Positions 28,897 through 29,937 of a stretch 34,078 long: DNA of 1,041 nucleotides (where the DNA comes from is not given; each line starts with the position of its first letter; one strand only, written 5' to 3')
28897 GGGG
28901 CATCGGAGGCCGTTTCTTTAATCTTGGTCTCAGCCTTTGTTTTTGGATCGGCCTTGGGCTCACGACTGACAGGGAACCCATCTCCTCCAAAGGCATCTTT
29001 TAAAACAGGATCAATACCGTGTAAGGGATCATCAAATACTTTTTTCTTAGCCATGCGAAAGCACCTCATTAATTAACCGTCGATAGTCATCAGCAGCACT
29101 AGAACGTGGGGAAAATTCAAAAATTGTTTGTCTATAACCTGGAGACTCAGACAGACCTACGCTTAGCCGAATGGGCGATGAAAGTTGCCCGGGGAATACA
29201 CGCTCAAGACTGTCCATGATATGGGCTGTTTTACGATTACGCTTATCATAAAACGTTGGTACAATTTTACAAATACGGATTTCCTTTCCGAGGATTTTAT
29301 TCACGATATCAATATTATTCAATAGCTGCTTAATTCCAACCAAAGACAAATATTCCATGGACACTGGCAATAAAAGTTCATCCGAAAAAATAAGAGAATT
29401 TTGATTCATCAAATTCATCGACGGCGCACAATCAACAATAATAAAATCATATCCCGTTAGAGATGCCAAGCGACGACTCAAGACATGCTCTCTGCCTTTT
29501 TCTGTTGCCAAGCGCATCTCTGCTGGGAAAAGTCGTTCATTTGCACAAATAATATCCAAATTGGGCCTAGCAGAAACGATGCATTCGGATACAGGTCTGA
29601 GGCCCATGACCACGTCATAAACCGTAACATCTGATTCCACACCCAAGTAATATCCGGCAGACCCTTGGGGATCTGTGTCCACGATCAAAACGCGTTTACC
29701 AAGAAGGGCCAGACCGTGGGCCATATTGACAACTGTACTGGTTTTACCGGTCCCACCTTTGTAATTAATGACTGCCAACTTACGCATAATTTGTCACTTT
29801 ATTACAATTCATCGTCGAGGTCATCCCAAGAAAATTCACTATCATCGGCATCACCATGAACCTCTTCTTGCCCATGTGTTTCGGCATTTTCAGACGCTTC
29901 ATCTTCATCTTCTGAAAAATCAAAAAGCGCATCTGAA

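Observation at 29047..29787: ParA/Soj-type ATPase inserted between C-ring genes fliM and fliN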

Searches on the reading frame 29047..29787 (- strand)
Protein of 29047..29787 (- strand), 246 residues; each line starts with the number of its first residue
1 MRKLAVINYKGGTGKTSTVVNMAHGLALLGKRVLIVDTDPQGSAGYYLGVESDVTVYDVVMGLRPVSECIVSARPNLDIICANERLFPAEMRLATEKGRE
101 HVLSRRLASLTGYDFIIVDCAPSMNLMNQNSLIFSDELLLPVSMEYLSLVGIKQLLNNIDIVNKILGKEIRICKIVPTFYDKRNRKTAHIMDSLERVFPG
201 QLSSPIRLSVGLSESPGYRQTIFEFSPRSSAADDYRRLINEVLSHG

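Call 5: search_protein_families(library=pfam, proteins=[window:29047-29787:-], max_evalue=0.01)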
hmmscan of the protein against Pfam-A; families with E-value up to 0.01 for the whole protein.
window:29047-29787:- (246 aa): 8 families
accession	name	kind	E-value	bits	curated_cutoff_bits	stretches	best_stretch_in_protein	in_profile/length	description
PF13614.12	AAA_31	-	3.2e-45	154.7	27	1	1-171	1-176/177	AAA domain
PF01656.29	CbiA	-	2.8e-19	69.7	25.4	1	4-221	1-124/125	CobQ/CobB/MinD/ParA nucleotide binding domain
PF00142.24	Fer4_NifH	-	3.2e-09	37.1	25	1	7-59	5-58/271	4Fe-4S iron sulfur cluster binding proteins, NifH/frxC family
PF09140.17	MipZ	-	8.3e-07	29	20.7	1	5-176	4-159/262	ATPase MipZ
PF10609.15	ParA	-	4.5e-06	26.7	27.1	1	3-52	5-55/246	NUBPL iron-transfer P-loop NTPase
PF02374.21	ArsA_ATPase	-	5.8e-06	26.2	24.3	1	6-41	5-40/305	Anion-transporting ATPase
PF06564.18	CBP_BcsQ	-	1.2e-05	25.4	21.3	1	1-140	1-143/234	Cellulose biosynthesis protein BcsQ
PF07015.17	VirC1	-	0.001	18.9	24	0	1-39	1-39/231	VirC1 protein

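Call 6: search_protein_families(library=ncbifam, proteins=[window:29047-29787:-], max_evalue=0.001)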
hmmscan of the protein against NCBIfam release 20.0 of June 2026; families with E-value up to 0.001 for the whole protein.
window:29047-29787:- (246 aa): 24 families
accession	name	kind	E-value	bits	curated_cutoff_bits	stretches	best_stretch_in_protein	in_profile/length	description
TIGR03453.1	partition_RepA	equivalog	3.3e-24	85.4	348.45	1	4-241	107-369/387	plasmid partitioning protein RepA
NF041546.1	ParA_partition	equivalog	1.2e-23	83.7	180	2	4-51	2-49/203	ParA family partition ATPase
TIGR03371.1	cellulose_yhjQ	equivalog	2.4e-17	63.3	157.85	1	1-242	1-241/246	cellulose biosynthesis protein BcsQ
NF010443.0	PRK13869.1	subfamily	4.5e-14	52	446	1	3-238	123-383/405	plasmid-partitioning protein RepA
TIGR01969.1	minD_arch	subfamily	7.5e-14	51.5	201.75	1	4-242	3-230/251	cell division ATPase MinD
NF010259.0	PRK13705.1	equivalog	4.6e-12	45.6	725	1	4-159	109-281/388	plasmid-partitioning protein SopA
NF041283.1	PrgP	equivalog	2.6e-11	43.4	400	1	5-198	6-212/297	ParA superfamily DNA segregation protein PrgP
TIGR01968.1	minD_bact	equivalog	2.8e-09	36.7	212.9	1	6-150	6-149/261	septum site-determining protein MinD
NF009701.0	PRK13230.1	subfamily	5.9e-09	35.3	350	1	1-60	1-60/291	nitrogenase reductase-like protein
TIGR01287.1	nifH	equivalog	3.7e-08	33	394.35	1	7-60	5-59/275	nitrogenase iron protein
TIGR01007.1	eps_fam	subfamily_domain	8.8e-08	31.9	108.05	1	2-124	18-139/204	polysaccharide biosynthesis tyrosine autokinase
TIGR00345.1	GET3_arsA_TRC40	subfamily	1.1e-07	31.7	135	1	10-43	5-38/299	TRC40/GET3/ArsA family transport-energizing ATPase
NF009702.0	PRK13231.1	equivalog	4.3e-07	29.4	427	1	3-244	4-240/264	nitrogenase reductase-like protein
NF033200.1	F430_CfbC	exception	8.5e-07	28.6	402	1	7-49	5-47/260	Ni-sirohydrochlorin a,c-diamide reductive cyclase ATP-dependent reductase subunit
NF047398.1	AAA_KGGVGR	domain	1.4e-06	28.8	90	1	4-39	5-40/190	KGGVGR-motif variant AAA ATPase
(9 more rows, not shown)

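Call 7: find_homologous_proteins(query=window:29047-29787:-, max_evalue=1e-10)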
Query window:29047-29787:- (246 aa): 1233 proteins with E <= 1e-10 among 1956 candidates; the best 120 are listed.
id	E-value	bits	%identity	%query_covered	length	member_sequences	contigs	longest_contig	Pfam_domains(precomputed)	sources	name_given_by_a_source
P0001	2.4e-154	530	99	100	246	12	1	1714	PF00142.25,PF10609.16,PF01656.30,PF13614.13,PF09140.18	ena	-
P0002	5.1e-146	502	91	100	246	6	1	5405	PF00142.25,PF10609.16,PF01656.30,PF13614.13,PF09140.18,PF06564.19,PF02374.22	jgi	jgi:chromosome partitioning protein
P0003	1.6e-143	494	89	100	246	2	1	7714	PF00142.25,PF10609.16,PF01656.30,PF13614.13,PF09140.18,PF06564.19,PF02374.22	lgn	-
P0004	1.1e-126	439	78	100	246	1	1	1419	PF00142.25,PF10609.16,PF01656.30,PF13614.13,PF09140.18,PF06564.19,PF02374.22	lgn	-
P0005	1.1e-109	383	68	99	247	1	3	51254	PF00142.25,PF10609.16,PF01656.30,PF13614.13,PF09140.18,PF06564.19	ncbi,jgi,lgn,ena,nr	ncbi:ParA family protein [bacterium]|nr:ParA family protein [bacterium]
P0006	1.9e-109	383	66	99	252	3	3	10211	PF00142.25,PF10609.16,PF01656.30,PF13614.13,PF09140.18,PF06564.19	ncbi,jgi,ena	jgi:chromosome partitioning protein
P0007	6.6e-109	381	66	100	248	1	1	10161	PF00142.25,PF10609.16,PF01656.30,PF13614.13,PF09140.18,PF06564.19,PF02374.22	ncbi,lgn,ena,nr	ncbi:ParA family protein [bacterium]|nr:ParA family protein [bacterium]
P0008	1.5e-108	380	65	100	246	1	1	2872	PF00142.25,PF10609.16,PF01656.30,PF13614.13,PF07015.18,PF09140.18,PF06564.19,PF02374.22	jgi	jgi:chromosome partitioning protein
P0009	1.7e-108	380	66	100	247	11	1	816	PF00142.25,PF10609.16,PF01656.30,PF13614.13,PF09140.18,PF06564.19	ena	-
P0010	2.4e-108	379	66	100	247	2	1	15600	PF00142.25,PF10609.16,PF01656.30,PF13614.13,PF09140.18,PF06564.19,PF02374.22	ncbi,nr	ncbi:ParA family protein [bacterium]|nr:ParA family protein [bacterium]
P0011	6.8e-108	378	67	99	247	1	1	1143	PF00142.25,PF10609.16,PF01656.30,PF13614.13,PF09140.18,PF06564.19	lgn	-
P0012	7.1e-108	378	67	100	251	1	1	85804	PF00142.25,PF10609.16,PF01656.30,PF13614.13,PF09140.18,PF06564.19,PF02374.22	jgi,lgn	-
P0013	1.5e-107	376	65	99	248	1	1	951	PF00142.25,PF10609.16,PF01656.30,PF13614.13,PF09140.18,PF06564.19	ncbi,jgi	jgi:chromosome partitioning protein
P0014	4.0e-107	375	65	100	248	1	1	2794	PF00142.25,PF10609.16,PF01656.30,PF13614.13,PF09140.18,PF06564.19,PF02374.22,PF00448.29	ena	-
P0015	1.2e-106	373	68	100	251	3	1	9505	PF00142.25,PF10609.16,PF01656.30,PF13614.13,PF09140.18,PF06564.19,PF02374.22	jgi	jgi:chromosome partitioning protein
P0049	3.9e-96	339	57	100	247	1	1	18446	PF00142.25,PF10609.16,PF01656.30,PF13614.13,PF09140.18,PF06564.19,PF02374.22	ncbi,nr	ncbi:ParA family protein [Candidatus Marinamargulisbacteria bacterium SCGC AG-343-D04]|nr:ParA famil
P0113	3.7e-88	313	57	99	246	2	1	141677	PF00142.25,PF10609.16,PF01656.30,PF13614.13,PF09140.18,PF06564.19,PF02374.22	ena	-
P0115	1.1e-87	312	58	100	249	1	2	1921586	PF00142.25,PF10609.16,PF01656.30,PF13614.13,PF09140.18,PF06564.19,PF02374.22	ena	-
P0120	5.1e-87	309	56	98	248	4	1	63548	PF00142.25,PF10609.16,PF01656.30,PF13614.13,PF09140.18,PF06564.19,PF02374.22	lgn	-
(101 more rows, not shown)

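Call 8: find_encoding_contigs(protein=P0005, flank=8000, max_places=2)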
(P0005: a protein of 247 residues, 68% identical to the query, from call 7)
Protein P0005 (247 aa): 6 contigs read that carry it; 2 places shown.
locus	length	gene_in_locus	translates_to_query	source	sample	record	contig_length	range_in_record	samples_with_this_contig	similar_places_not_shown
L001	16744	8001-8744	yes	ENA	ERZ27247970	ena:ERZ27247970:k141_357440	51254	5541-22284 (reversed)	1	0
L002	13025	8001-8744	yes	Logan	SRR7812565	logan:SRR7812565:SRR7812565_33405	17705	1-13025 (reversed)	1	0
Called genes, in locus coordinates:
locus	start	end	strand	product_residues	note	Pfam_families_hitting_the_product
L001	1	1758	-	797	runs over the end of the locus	PF25145:NfeD1b_N (faint), PF01343:Peptidase_S49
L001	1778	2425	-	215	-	PF00814:TsaD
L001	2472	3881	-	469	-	-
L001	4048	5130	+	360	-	PF04055:Radical_SAM (faint)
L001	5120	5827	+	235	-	-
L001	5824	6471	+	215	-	-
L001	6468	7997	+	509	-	PF02154:FliM, PF01052:FliMN_C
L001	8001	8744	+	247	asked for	PF00142:Fer4_NifH (weak), PF01656:CbiA, PF06564:CBP_BcsQ, PF09140:MipZ, PF10609:ParA, PF13614:AAA_31, PF01656:CbiA (weak)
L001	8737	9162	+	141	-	PF28396:SepQ_C (weak), PF01052:FliMN_C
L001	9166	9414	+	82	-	PF04347:FliO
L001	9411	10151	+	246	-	PF00813:FliP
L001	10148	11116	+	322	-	PF11850:DUF3370 (faint)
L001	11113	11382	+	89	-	PF01313:Bac_export_3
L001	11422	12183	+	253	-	PF01311:Bac_export_1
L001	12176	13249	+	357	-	PF01312:Bac_export_2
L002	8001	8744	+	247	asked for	PF00142:Fer4_NifH (weak), PF01656:CbiA, PF06564:CBP_BcsQ, PF09140:MipZ, PF10609:ParA, PF13614:AAA_31, PF01656:CbiA (weak)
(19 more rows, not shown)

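Call 9: find_encoding_contigs(protein=P0115, flank=8000, max_places=2)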
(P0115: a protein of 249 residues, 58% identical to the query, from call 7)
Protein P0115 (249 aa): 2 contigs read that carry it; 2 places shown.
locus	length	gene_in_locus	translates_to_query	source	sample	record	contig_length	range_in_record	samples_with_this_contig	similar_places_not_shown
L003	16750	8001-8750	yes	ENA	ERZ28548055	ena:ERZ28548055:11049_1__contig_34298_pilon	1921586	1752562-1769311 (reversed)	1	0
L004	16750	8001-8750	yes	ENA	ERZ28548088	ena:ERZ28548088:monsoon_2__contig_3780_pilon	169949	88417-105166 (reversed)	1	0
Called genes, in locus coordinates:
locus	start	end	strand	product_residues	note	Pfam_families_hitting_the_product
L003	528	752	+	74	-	-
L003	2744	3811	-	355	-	PF01168:Ala_racemase_N, PF00842:Ala_racemase_C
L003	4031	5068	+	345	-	-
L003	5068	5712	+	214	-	-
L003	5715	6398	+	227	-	-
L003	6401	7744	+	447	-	PF02154:FliM, PF01052:FliMN_C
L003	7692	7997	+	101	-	-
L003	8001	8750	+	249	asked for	PF00142:Fer4_NifH, PF01656:CbiA, PF02374:ArsA_ATPase (faint), PF06564:CBP_BcsQ, PF09140:MipZ, PF10609:ParA (weak), PF13614:AAA_31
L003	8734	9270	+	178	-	PF28396:SepQ_C (weak), PF01052:FliMN_C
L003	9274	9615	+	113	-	PF04347:FliO (weak)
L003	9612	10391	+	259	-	PF00813:FliP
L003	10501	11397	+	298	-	-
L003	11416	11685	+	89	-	PF01313:Bac_export_3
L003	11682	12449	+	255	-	PF01311:Bac_export_1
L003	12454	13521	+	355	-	PF01312:Bac_export_2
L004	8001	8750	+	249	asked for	PF00142:Fer4_NifH, PF01656:CbiA, PF02374:ArsA_ATPase (faint), PF06564:CBP_BcsQ, PF09140:MipZ, PF10609:ParA (weak), PF13614:AAA_31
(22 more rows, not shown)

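Call 10: find_encoding_contigs(protein=P0049, flank=8000, max_places=2)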
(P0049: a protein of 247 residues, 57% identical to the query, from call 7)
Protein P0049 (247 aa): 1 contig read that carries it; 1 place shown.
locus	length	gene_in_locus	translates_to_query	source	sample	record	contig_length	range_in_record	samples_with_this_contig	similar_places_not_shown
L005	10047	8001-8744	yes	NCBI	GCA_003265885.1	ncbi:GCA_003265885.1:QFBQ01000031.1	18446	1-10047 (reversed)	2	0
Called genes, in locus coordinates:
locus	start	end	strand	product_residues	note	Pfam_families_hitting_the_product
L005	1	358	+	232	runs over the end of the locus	-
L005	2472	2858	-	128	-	-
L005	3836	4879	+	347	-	-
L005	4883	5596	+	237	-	-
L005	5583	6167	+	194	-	-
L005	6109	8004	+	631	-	PF02154:FliM, PF01052:FliMN_C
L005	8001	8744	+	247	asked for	PF00142:Fer4_NifH, PF01656:CbiA, PF02374:ArsA_ATPase (weak), PF06564:CBP_BcsQ (weak), PF09140:MipZ, PF10609:ParA, PF13614:AAA_31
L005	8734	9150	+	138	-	PF28396:SepQ_C (weak), PF01052:FliMN_C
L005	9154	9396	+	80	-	PF04347:FliO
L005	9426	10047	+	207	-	?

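Call 11: search_solved_structures(query=window:29047-29787:-, max_evalue=0.001, show_alignments=2)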
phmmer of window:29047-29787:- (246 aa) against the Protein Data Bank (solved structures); distinct sequences matched with E-value up to 0.001: 56.
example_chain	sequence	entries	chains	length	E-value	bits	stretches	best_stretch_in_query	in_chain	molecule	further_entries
8ray_B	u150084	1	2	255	1.8e-37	132.3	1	4-243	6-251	ParA family protein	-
1wcv_1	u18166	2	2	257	4.1e-34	121.4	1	2-244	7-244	SEGREGATION PROTEIN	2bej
4pfs_A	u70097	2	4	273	1.9e-33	119.2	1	2-245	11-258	Cobyrinic Acid a,c-diamide synthase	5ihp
5if9_A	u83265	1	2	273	2e-33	119.2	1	2-245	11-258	Cobyrinic Acid a,c-diamide synthase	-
2bek_A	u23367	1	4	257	5.4e-33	117.7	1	2-244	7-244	SEGREGATION PROTEIN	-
6iub_A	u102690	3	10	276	3e-29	105.5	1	4-243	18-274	SpoOJ regulator (Soj)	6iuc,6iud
8jmj_A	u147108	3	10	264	3.4e-28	102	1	4-243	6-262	SpoOJ regulator (Soj)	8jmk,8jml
6non_A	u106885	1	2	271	2.1e-11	47.1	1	1-182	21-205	Cobyrinic acid ac-diamide synthase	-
6noo_A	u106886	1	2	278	2.3e-11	47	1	1-182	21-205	Maintenance of carboxysome positioning A protein, MCDA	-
7dut_A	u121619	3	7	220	1e-10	44.9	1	5-164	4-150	SOJ protein (Soj)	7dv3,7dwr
1ion_A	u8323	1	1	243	2.2e-10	43.7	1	2-147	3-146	PROBABLE CELL DIVISION INHIBITOR MIND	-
1g3q_A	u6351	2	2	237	2.9e-10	43.3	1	3-149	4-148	CELL DIVISION INHIBITOR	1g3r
6nop_B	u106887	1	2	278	3e-10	43.3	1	1-182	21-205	Cobyrinic acid ac-diamide synthase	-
3k9g_A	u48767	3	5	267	4e-10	42.9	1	4-205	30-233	PF-32 protein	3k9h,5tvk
4dzz_A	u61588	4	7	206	7e-10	42.1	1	2-44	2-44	Plasmid partitioning protein ParF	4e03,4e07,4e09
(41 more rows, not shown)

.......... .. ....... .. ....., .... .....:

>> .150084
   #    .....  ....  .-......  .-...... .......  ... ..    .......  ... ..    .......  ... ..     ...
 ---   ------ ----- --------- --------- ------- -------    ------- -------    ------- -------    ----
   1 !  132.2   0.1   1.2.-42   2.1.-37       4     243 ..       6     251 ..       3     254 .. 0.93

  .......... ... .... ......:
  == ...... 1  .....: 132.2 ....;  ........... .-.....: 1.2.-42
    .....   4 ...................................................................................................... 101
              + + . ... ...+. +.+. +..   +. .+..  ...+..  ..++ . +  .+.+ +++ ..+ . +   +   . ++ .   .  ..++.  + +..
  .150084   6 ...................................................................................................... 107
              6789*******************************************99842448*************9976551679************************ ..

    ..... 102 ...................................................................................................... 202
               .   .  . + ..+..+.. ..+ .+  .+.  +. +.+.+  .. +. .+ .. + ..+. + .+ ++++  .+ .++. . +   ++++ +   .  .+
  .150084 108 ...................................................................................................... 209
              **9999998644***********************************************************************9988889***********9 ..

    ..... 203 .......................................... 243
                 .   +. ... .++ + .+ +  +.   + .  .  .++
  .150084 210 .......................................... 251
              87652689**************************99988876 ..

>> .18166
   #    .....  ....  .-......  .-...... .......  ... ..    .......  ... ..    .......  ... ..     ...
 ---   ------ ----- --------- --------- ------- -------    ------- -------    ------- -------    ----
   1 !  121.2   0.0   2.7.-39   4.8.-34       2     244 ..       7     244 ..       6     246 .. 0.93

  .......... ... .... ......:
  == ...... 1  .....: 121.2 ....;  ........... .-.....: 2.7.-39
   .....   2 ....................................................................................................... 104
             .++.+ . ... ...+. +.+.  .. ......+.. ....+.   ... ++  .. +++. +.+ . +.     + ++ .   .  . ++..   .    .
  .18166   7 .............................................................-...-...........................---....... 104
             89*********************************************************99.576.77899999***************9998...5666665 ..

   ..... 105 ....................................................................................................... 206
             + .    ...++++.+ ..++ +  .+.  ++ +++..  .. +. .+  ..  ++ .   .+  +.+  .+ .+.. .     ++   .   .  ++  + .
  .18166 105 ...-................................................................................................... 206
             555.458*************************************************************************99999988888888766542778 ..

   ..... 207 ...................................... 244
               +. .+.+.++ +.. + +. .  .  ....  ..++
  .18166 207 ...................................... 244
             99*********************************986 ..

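Call 31: find_encoding_contigs(protein=P0120, flank=10000, max_places=1)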
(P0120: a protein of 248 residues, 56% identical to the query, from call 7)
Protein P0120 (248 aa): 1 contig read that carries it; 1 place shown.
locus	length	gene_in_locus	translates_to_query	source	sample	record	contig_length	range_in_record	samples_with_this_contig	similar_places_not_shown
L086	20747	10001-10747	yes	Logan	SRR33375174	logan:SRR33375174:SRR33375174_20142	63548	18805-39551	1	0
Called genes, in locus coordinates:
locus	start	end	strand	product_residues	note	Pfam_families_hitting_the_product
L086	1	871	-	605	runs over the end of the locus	PF16736:sCache_like (faint), PF00989:PAS, PF08448:PAS_4 (weak), PF13426:PAS_9 (weak), PF00512:HisKA, PF02518:HATPase_c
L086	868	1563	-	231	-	PF00072:Response_reg, PF00486:Trans_reg_C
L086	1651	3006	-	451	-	PF06545:AllG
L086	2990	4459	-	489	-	-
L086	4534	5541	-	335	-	-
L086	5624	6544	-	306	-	PF02729:OTCace_N, PF00185:OTCace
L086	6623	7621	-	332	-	PF00579:tRNA-synt_1b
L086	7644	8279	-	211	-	-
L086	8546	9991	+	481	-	PF01052:FliMN_C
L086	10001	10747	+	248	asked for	PF00142:Fer4_NifH, PF01656:CbiA, PF02374:ArsA_ATPase, PF06564:CBP_BcsQ, PF09140:MipZ, PF10609:ParA, PF13614:AAA_31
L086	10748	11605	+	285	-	PF28396:SepQ_C (weak), PF01052:FliMN_C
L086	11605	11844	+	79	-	PF04347:FliO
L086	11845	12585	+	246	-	PF00813:FliP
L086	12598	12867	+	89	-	PF01313:Bac_export_3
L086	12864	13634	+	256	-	PF01311:Bac_export_1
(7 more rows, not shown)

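Call 32: find_encoding_contigs(protein=P0113, flank=10000, max_places=1)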
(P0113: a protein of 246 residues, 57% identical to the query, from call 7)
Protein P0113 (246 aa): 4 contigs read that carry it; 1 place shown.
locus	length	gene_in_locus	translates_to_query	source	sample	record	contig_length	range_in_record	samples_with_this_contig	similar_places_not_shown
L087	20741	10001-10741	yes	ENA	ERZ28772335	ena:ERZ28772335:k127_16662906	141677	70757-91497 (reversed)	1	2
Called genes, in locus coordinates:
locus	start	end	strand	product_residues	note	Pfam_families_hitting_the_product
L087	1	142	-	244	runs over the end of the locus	-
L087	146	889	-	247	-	PF00795:CN_hydrolase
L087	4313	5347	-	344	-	PF01168:Ala_racemase_N, PF00842:Ala_racemase_C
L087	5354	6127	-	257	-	PF09992:NAGPA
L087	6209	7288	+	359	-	PF04055:Radical_SAM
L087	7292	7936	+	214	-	-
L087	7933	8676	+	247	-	-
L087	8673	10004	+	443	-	PF01052:FliMN_C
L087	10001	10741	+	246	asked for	PF00142:Fer4_NifH (weak), PF01656:CbiA, PF02374:ArsA_ATPase (faint), PF06564:CBP_BcsQ (weak), PF09140:MipZ (faint), PF10609:ParA (weak), PF13614:AAA_31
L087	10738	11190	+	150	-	PF28396:SepQ_C (weak), PF01052:FliMN_C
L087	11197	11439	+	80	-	PF04347:FliO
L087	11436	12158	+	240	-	PF00813:FliP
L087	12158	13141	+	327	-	-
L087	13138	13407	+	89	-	PF01313:Bac_export_3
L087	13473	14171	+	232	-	PF01311:Bac_export_1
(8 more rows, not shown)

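Call 33: search_protein_representatives(protein=window:29047-29787:-)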
Query: 246 residues. Proteins with E-value up to 0.001 (for the whole library): 46792; up to 1e-10: 17524; up to 1e-30: 1444. The best 150 are listed.
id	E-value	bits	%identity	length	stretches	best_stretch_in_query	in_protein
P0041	2.2e-98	344.8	60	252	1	2-246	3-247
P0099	3.0e-91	321.5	57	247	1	1-246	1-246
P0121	1.3e-77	276.8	51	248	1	1-242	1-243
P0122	3.3e-77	275.5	52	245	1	1-243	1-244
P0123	4.4e-69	248.9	46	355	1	1-244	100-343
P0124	4.5e-63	229.3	47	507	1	2-241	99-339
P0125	1.2e-61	224.6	43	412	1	3-245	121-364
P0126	1.2e-61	224.6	43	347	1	2-244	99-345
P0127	1.6e-61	224.2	44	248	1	1-245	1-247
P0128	2.0e-61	223.8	46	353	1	2-243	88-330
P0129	4.4e-61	222.8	59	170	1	77-246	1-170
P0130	5.2e-60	219.2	45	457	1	2-244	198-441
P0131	8.3e-59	215.3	44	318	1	2-242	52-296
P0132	1.1e-58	214.9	43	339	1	2-243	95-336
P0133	1.5e-58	214.4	42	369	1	2-244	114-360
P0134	2.0e-58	214.1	42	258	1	2-243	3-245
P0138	4.9e-57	209.5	44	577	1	2-243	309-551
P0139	1.9e-56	207.6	42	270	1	1-243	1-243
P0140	2.7e-56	207.1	41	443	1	3-244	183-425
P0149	2.3e-53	197.5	42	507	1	2-244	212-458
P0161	6.9e-51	189.4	39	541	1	4-240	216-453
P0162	1.6e-50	188.2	42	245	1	1-244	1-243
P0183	5.6e-47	176.6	39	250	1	4-243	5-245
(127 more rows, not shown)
